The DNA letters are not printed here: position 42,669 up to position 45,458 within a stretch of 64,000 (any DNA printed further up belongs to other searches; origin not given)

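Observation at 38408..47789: Lineage-specific seven-gene block built around an orphan TrwB/VirD4-like coupling ATPase: candidate undescribed envelope-spanning translocation system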

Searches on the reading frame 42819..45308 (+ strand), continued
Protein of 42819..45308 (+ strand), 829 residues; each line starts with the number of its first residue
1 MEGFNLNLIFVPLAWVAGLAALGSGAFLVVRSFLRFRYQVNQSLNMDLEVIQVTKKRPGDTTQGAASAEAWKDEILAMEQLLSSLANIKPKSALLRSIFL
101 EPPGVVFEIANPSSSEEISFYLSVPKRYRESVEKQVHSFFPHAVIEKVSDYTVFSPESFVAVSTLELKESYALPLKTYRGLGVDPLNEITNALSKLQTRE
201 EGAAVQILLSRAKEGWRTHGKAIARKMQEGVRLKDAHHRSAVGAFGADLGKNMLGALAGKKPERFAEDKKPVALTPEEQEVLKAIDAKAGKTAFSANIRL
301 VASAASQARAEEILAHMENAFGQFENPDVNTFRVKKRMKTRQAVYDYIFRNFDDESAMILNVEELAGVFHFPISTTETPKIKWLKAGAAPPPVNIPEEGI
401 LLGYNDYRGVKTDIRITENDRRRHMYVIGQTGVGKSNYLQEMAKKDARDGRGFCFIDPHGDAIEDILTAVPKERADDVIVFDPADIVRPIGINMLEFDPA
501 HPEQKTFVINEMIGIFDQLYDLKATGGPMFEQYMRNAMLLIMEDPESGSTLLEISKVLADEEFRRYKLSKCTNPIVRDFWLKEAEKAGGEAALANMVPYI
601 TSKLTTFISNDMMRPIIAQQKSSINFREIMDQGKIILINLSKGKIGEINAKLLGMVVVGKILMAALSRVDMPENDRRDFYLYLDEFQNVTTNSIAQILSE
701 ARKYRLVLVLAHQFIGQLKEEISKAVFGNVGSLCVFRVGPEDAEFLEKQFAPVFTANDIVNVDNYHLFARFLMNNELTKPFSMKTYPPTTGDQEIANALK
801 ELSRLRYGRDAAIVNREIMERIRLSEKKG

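Call 10: find_related_loci(query=window:42819-45308:+, collection=genome_contigs, flank=10000)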
Query window:42819-45308:+ (829 aa) in genome_contigs; peptide patterns used: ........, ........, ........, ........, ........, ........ (x = any residue, [..] = any of these).
600 stretches matched a pattern (row limit reached: there are more); 564 encode a relative of the query (tblastn E <= 1e-3); the best 80 are kept; 80 distinct loci.
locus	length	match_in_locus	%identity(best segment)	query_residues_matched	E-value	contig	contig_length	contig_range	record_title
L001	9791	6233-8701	79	4-826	0e+0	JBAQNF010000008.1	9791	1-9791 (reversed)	MAG: Candidatus Moraniibacteriota bacterium isolate MFD12002_ilm_asm_bin7 k127_93434, whole genome shotgun sequence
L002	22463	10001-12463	79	1-825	0e+0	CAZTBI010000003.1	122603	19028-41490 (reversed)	MAG TPA_asm: uncultured Bdellovibrionales bacterium isolate SRP342105_co1_260 genome assembly, contig: NODE_167_length_1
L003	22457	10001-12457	79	4-826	0e+0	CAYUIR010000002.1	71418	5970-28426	MAG TPA_asm: uncultured Bdellovibrionales bacterium isolate SRP219642_co6_142 genome assembly, contig: NODE_196_length_7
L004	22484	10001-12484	77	1-827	0e+0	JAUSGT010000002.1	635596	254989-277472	MAG: Candidatus Moraniibacteriota bacterium isolate E14_metabat.bin.14 E14_k141_1001272, whole genome shotgun sequence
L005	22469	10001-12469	78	1-826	0e+0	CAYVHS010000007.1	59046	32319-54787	MAG TPA_asm: uncultured Bdellovibrionales bacterium isolate SRP278252_co2_49 genome assembly, contig: NODE_835_length_59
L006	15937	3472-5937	76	4-826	0e+0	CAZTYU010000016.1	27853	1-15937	MAG TPA_asm: uncultured Bdellovibrionales bacterium isolate SRP342105_co1_290 genome assembly, contig: NODE_2219_length_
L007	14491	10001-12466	76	4-826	0e+0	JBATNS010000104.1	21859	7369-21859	MAG: Candidatus Moraniibacteriota bacterium isolate MFD10518_ilm_asm_bin9 k127_321070, whole genome shotgun sequence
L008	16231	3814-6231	77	21-825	0e+0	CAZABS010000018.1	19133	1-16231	MAG TPA_asm: uncultured Bdellovibrionales bacterium isolate SRP286056_co1_739 genome assembly, contig: NODE_3419_length_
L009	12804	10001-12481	74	1-827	0e+0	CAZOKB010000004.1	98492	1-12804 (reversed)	MAG TPA_asm: uncultured Bdellovibrionales bacterium isolate SRP278252_co2_108 genome assembly, contig: NODE_299_length_9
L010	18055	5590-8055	76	4-826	0e+0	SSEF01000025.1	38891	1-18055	MAG: Candidatus Moraniibacteriota bacterium isolate Bin_68_2 c_000000084392, whole genome shotgun sequence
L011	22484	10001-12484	72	1-826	0e+0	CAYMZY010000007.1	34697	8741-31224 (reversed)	MAG TPA_asm: uncultured Bdellovibrionales bacterium isolate SRP286056_co1_431 genome assembly, contig: NODE_1316_length_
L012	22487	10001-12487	71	1-826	0e+0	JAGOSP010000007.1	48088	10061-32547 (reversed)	MAG: Candidatus Moraniibacteriota bacterium isolate Gw_Eff_bin_331 Gw_Eff_1140_length_48088_cov_23.730823, whole genome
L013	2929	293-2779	71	1-826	0e+0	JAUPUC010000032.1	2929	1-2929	MAG: Patescibacteria group bacterium isolate erpe_2018_sw_6hr_WHONDRS-SW48-000087_B_bin.65 scaffold_989290, whole genome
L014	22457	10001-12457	73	3-821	0e+0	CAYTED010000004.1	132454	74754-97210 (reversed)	MAG TPA_asm: uncultured Bdellovibrionales bacterium isolate binchicken_co128_120 genome assembly, contig: NODE_86_length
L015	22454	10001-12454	79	4-826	0e+0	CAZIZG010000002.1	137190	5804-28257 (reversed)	MAG TPA_asm: uncultured Bdellovibrionales bacterium isolate SRP135725_co1_205 genome assembly, contig: NODE_52_length_13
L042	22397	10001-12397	66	24-824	0e+0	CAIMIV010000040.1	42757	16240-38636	uncultured bacterium isolate MJ-2014-D5_bin-329 genome assembly, contig: bin-329:40/71, whole genome shotgun sequence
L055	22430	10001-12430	62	4-821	0e+0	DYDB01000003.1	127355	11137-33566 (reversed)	MAG TPA_asm: Micavibrio sp. isolate IMS_BF-2 NODE_7_length_127361_cov_45.8746, whole genome shotgun sequence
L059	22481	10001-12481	60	1-821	0e+0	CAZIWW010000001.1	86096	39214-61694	MAG TPA_asm: uncultured Bdellovibrionales bacterium isolate binchicken_co19_439 genome assembly, contig: NODE_185_length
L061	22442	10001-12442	60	6-826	0e+0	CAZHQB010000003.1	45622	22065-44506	MAG TPA_asm: uncultured Micavibrio sp. isolate SRP163575_co1_39 genome assembly, contig: NODE_1451_length_45622_cov_9.06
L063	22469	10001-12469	59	1-821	0e+0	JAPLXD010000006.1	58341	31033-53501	MAG: Candidatus Moraniibacteriota bacterium isolate LacPavin_0818_WC55_MAG_45_10 LacPavin_0818_WC55_scaffold_289991, who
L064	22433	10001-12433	60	8-828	0e+0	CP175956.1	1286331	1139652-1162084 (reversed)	MAG: Candidatus Moraniibacteriota bacterium isolate MKparc2 chromosome, complete genome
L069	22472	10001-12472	58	1-821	0e+0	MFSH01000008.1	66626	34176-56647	MAG: Candidatus Moranbacteria bacterium RIFOXYB1_FULL_43_19 rifoxyb1_full_scaffold_168, whole genome shotgun sequence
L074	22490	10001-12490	55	7-828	0e+0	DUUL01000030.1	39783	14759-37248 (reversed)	MAG TPA_asm: Candidatus Moraniibacteriota bacterium isolate AS08sgBPME_209 152345_AS08, whole genome shotgun sequence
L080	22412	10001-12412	53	8-821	0e+0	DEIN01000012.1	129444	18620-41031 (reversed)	MAG TPA_asm: Patescibacteria group bacterium UBA2773 UBA2773_contig_293, whole genome shotgun sequence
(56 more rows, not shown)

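Call 15: search_solved_structures(query=window:42819-45308:+, max_evalue=0.01, show_alignments=1)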
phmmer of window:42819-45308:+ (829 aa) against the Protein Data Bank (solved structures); distinct sequences matched with E-value up to 0.01: 2.
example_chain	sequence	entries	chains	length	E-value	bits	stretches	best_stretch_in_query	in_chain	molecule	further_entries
1gl6_A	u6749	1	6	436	0.00061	21.2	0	420-464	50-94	ATPASE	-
1e9r_A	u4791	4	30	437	0.00062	21.1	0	420-464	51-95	CONJUGAL TRANSFER PROTEIN TRWB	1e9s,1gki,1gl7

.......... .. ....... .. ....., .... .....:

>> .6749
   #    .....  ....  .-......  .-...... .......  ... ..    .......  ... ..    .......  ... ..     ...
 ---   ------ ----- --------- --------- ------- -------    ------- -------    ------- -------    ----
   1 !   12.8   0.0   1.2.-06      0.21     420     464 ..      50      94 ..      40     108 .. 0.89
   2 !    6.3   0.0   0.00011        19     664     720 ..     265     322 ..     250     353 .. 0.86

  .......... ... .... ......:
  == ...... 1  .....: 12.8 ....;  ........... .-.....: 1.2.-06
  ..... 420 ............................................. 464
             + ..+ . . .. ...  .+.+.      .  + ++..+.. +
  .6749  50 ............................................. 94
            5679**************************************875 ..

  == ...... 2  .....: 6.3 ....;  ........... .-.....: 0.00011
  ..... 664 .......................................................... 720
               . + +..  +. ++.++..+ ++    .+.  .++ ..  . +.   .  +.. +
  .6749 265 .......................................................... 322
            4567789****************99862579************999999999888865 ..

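Call 19: search_protein_families(library=padloc, proteins=[window:42819-45308:+], max_evalue=0.01)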
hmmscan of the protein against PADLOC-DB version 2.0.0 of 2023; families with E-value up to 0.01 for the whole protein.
window:42819-45308:+ (829 aa): 4 families
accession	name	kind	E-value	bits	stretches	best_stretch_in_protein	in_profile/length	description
PDLC04140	mad8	-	2.5e-13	48.2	1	420-750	25-266/314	mads_8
PDLC04103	HerA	-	0.00042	16.8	0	684-744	459-516/579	-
PDLC01055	HerA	-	0.0011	15.9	1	414-445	149-180/532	Type III coevolved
PDLC02188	HerA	-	0.0065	13.4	0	690-748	451-506/578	-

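Call 20: search_protein_families(library=phrogs, proteins=[window:42819-45308:+], max_evalue=0.01)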
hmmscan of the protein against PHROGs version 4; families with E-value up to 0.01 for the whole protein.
window:42819-45308:+ (829 aa): 3 families
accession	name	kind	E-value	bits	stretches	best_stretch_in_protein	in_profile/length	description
phrog_5156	-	unknown function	6.5e-88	296.7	1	103-821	77-807/824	-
phrog_7035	-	unknown function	1.1e-12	48.2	2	589-722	404-546/969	-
phrog_2666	-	head and packaging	1.7e-06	28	1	412-463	311-362/555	terminase large subunit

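Call 24: search_dna_similar(query=window:42819-45308:+, collection=phages, mode=protein, max_rows=20)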
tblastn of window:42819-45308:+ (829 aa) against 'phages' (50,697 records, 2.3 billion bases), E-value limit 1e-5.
Records with a match: 53; places in all: 53; records where one place covers at least 80% of the query: 18.
Best place of each record, by identity: <60% 53.
By first word of the organism name: Bacillus 46; Geobacillus 3; Lysinibacillus 2; Brevibacillus 1; Microcystis 1.
By host as written in the record: Bacillus cereus 14; Bacillus anthracis 6; Bacillus thuringiensis 6; - 5; Bacillus megaterium str. ATCC 43725 2; Lysinibacillus fusiformis 2; Geobacillus stearothermophilus 2184 2; Bacillus cereus VKM B-370 2; and 10 more.
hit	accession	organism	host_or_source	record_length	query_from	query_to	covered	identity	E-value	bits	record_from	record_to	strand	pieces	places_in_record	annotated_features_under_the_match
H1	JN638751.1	Bacillus phage G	Bacillus megaterium str. ATCC 43725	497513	101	804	85%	23.1%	2e-44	180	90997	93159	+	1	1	156: gp156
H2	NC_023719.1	Bacillus phage G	Bacillus megaterium str. ATCC 43725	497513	101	804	85%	23.1%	2e-44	180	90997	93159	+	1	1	156: gp156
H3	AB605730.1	Bacillus phage SP-10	-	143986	118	820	85%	23.0%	9e-19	98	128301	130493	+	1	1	hypothetical protein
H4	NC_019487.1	Bacillus phage SP-10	-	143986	118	820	85%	23.0%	9e-19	98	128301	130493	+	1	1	hypothetical protein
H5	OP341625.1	Geobacillus phage vB_GthS_PK2.1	Geobacillus thermodenitrificans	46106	78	790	86%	21.9%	3e-11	74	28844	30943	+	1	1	hypothetical protein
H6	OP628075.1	Lysinibacillus phage vB_LfM_LysYB1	Lysinibacillus fusiformis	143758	105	829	87%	21.0%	5e-15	86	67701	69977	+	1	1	hypothetical protein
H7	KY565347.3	Geobacillus phage TP-84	Geobacillus stearothermophilus 2184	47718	103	790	83%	21.8%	4e-13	80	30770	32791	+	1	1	hypothetical protein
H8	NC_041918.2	Geobacillus phage TP-84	Geobacillus stearothermophilus 2184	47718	103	790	83%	21.8%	4e-13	80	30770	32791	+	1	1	hypothetical protein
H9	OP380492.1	Bacillus phage Nachito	Bacillus sp. ET1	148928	117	820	85%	21.0%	2e-10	71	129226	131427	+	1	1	hypothetical protein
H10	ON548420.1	Bacillus phage vB_BanS-Thrax4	Bacillus anthracis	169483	117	821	85%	20.6%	4e-7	60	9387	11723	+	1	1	type IV secretory system conjugative DNA transfer family protein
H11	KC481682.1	Bacillus phage vB_BanS-Tsamsa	Bacillus anthracis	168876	117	821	85%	20.6%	6e-7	60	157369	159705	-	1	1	hypothetical protein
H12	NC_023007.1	Bacillus phage vB_BanS-Tsamsa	Bacillus anthracis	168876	117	821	85%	20.6%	6e-7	60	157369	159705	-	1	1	hypothetical protein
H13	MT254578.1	Bacillus phage Izhevsk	Bacillus cereus VKM B-370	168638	117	821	85%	20.5%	5e-7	60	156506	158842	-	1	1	hypothetical protein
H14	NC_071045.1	Bacillus phage Izhevsk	Bacillus cereus VKM B-370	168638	117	821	85%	20.5%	5e-7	60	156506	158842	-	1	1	hypothetical protein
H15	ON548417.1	Bacillus phage vB_BanS-Thrax1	Bacillus anthracis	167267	105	769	80%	21.5%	4e-7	60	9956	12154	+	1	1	type IV secretory system conjugative DNA transfer family protein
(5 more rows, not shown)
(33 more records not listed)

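Call 25: get_annotated_region(hit=H8, flank=6000)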
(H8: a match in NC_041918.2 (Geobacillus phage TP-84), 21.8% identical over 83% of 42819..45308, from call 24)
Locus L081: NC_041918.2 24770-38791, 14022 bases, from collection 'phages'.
description: Geobacillus phage TP-84, complete genome.
organism: Geobacillus phage TP-84 (NCBI taxid 1965361)
taxonomy: Viruses; Duplodnaviria; Heunggongvirae; Uroviricota; Caudoviricetes; Saundersvirus; Saundersvirus Tp84
host: Geobacillus stearothermophilus 2184; source: greenhouse soil; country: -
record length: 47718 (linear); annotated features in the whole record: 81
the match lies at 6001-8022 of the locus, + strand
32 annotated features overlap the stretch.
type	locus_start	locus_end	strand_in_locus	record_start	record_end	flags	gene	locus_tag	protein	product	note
CDS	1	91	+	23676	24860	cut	-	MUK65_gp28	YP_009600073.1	endolysin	-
CDS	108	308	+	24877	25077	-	-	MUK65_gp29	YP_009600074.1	hypothetical protein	-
CDS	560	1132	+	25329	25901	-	-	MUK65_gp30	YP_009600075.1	hypothetical protein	-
CDS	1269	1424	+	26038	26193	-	-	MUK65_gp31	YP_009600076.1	hypothetical protein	-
CDS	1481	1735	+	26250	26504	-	-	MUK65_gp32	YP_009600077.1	hypothetical protein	-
CDS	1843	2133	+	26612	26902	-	-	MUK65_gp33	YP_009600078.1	hypothetical protein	-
CDS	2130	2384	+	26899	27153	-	-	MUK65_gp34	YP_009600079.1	hypothetical protein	-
CDS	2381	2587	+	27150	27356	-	-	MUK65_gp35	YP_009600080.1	hypothetical protein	-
CDS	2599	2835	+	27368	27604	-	-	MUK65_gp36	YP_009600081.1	hypothetical protein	-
CDS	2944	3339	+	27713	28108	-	-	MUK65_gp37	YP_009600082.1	hypothetical protein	-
CDS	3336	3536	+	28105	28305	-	-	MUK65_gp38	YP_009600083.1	hypothetical protein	-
CDS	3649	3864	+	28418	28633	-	-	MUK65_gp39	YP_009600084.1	DNA binding protein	-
CDS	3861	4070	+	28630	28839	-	-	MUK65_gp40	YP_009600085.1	hypothetical protein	-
CDS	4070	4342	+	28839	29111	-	-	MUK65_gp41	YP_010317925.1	hypothetical protein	-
CDS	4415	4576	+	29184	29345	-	-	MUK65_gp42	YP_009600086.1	hypothetical protein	-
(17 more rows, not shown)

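Call 26: search_protein_representatives(protein=window:42819-45308:+)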
Query: 829 residues. Proteins with E-value up to 0.001 (for the whole library): 22298; up to 1e-10: 14499; up to 1e-30: 5843. The best 150 are listed.
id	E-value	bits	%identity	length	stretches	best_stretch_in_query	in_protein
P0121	6.6e-248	841.2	54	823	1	100-822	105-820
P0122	7.5e-224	761.6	49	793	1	101-822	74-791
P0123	3.9e-223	759.3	47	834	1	18-822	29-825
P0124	1.2e-219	747.7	47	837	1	7-821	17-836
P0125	4.5e-217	739.2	45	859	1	15-827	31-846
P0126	9.5e-217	738.1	47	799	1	97-824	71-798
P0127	5.4e-212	722.4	45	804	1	31-825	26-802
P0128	3.8e-209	713.0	47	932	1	73-827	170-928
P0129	2.5e-208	710.3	45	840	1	26-823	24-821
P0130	4.5e-207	706.2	46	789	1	28-822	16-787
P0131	1.3e-205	701.3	42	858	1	25-828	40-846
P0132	3.0e-205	700.1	45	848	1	27-826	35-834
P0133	3.9e-203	693.1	46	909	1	67-823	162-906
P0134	7.2e-203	692.2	46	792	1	105-824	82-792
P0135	1.2e-201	688.2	44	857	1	57-825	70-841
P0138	2.3e-194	664.1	41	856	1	26-824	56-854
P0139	1.5e-193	661.4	42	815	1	15-821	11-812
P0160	3.5e-175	600.7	40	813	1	68-809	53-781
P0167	1.4e-170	585.5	39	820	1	27-824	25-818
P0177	7.1e-165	566.6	40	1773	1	9-822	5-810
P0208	7.3e-144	497.1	38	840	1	15-811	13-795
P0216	2.0e-138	479.2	35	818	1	27-822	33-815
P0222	6.1e-136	470.9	35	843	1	45-820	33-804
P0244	9.9e-126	437.2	34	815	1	112-818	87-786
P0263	3.6e-121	422.1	33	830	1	105-815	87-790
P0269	7.0e-120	417.8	33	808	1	114-821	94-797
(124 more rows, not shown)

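Call 27: find_encoding_contigs(protein=P0139, flank=10000, max_places=2)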
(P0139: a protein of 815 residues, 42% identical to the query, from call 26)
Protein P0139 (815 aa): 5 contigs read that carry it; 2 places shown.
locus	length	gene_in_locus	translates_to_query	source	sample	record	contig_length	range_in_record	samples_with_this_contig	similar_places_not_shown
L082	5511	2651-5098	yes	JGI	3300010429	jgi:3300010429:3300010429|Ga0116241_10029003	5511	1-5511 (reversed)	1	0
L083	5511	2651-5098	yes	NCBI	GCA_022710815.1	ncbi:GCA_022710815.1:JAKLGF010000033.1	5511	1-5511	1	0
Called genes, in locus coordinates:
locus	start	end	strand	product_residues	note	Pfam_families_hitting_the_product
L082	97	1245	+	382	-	PF01490:Aa_trans, PF03222:Trp_Tyr_perm (weak)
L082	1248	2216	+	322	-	PF01699:Na_Ca_ex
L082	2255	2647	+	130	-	-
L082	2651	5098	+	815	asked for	PF04851:ResIII (faint), PF26449:DUF8128, PF02534:T4SS-DNA_transf (weak), PF01935:DUF87 (weak), PF10412:TrwB_AAD_bind (weak)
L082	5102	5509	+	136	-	?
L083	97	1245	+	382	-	PF01490:Aa_trans, PF03222:Trp_Tyr_perm (weak)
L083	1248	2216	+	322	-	PF01699:Na_Ca_ex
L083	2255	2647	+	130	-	-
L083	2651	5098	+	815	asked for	PF04851:ResIII (faint), PF26449:DUF8128, PF02534:T4SS-DNA_transf (weak), PF01935:DUF87 (weak), PF10412:TrwB_AAD_bind (weak)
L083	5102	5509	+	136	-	?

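Call 28: find_encoding_contigs(protein=P0131, flank=10000, max_places=2)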
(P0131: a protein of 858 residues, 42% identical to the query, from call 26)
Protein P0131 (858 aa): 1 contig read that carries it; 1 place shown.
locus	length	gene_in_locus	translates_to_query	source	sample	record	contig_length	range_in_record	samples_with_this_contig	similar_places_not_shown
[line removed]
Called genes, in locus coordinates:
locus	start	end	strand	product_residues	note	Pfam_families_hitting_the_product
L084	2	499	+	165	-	?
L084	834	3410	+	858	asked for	PF26449:DUF8128, PF01935:DUF87 (weak), PF02534:T4SS-DNA_transf (faint), PF10412:TrwB_AAD_bind, PF12696:TraG-D_C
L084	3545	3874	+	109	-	PF01541:GIY-YIG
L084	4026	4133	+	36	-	?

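Call 29: find_encoding_contigs(protein=P0216, flank=10000, max_places=2)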
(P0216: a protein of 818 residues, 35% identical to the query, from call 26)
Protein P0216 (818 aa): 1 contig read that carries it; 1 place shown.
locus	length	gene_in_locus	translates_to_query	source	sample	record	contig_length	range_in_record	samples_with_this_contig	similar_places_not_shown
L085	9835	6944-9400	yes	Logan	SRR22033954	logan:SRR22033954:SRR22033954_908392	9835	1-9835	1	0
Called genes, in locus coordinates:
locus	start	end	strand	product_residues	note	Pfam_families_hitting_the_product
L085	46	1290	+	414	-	PF00171:Aldedh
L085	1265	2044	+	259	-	PF03807:F420_oxidored, PF14748:P5CR_dimer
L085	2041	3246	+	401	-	PF00491:Arginase, PF04191:PEMT, PF04140:ICMT (weak)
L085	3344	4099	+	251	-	-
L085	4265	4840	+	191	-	PF01872:RibD_C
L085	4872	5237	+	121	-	PF00903:Glyoxalase, PF18029:Glyoxalase_6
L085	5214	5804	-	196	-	PF01351:RNase_HII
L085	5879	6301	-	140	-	-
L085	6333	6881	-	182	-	PF01625:PMSR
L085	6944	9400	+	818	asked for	PF26449:DUF8128, PF01935:DUF87 (weak), PF10412:TrwB_AAD_bind (weak), PF02534:T4SS-DNA_transf (weak), PF12696:TraG-D_C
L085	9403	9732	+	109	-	-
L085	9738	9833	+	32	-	?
